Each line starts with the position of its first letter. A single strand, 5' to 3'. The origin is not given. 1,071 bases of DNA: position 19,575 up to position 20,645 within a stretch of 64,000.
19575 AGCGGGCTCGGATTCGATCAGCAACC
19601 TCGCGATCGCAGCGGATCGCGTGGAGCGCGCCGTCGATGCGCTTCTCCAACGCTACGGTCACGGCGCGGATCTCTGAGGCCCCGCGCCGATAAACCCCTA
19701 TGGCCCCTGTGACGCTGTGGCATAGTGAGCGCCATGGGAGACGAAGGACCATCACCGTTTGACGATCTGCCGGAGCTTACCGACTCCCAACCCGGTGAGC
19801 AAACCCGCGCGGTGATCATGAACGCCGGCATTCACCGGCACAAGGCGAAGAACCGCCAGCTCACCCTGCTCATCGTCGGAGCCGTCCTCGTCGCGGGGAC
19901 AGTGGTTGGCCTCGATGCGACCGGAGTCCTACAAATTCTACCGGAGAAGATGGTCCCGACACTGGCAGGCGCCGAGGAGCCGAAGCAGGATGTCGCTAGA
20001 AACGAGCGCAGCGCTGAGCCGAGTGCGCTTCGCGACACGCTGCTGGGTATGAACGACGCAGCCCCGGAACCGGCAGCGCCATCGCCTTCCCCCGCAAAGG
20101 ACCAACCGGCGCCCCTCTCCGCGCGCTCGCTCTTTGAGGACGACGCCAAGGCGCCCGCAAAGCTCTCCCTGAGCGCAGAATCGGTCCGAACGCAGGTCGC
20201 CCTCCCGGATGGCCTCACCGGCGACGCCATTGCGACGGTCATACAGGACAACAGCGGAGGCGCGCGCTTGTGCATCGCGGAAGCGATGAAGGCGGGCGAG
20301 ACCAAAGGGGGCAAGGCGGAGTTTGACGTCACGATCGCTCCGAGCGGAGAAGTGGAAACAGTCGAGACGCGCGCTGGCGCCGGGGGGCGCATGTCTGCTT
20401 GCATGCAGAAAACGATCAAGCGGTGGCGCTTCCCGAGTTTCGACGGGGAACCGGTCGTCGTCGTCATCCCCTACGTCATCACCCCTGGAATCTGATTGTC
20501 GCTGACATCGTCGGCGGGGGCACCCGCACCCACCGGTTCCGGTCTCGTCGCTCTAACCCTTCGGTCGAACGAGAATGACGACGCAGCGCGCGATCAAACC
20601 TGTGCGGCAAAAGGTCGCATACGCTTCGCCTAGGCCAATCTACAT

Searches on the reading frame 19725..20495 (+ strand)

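Call 8: search_protein_families(library=pfam, proteins=[window:19725-20495:+], max_evalue=0.00001)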
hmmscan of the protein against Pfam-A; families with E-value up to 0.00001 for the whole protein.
window:19725-20495:+ (256 aa): 0 families

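Call 67: search_protein_families(library=ncbifam, proteins=[window:19725-20495:+], max_evalue=0.001)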
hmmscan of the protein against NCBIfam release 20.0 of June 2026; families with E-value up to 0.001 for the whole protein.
window:19725-20495:+ (256 aa): 3 families
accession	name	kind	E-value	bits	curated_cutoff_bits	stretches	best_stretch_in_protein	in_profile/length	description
NF033768.1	myxo_SS_tail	domain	1.2e-14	54.1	40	1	166-252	3-91/92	AgmX/PglI C-terminal domain-containing protein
NF033760.1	gliding_GltG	equivalog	1e-05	24.3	650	1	168-252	558-645/650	adventurous gliding motility protein GltG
NF033761.1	gliding_GltJ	equivalog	3.1e-05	23.2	450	0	160-240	577-659/671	adventurous gliding motility protein GltJ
